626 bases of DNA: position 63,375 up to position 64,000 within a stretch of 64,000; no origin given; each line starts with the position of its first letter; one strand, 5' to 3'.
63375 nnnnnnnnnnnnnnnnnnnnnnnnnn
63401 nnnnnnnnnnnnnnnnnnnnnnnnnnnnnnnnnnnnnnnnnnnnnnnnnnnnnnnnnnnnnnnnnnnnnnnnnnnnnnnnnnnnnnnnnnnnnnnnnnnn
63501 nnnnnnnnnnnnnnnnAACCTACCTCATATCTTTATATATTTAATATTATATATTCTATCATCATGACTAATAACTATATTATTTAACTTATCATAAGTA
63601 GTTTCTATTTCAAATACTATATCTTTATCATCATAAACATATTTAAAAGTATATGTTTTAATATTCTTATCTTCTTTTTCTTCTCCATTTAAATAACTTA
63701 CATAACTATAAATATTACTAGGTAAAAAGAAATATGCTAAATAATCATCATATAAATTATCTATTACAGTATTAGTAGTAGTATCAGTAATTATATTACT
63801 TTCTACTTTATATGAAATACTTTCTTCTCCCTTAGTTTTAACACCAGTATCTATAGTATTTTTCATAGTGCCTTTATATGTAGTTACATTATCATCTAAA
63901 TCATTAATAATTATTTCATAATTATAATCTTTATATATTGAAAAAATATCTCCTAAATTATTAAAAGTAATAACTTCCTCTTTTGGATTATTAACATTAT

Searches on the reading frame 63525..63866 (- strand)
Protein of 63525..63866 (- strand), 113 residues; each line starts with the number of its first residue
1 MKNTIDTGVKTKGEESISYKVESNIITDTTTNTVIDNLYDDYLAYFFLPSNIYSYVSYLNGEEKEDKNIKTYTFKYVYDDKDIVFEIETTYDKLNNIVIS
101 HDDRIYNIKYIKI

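Call 53: find_encoding_contigs(protein=window:63525-63866:-, flank=10000, max_places=3)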
Protein window:63525-63866:- (113 aa): no gene with exactly this product is on record in the collection.
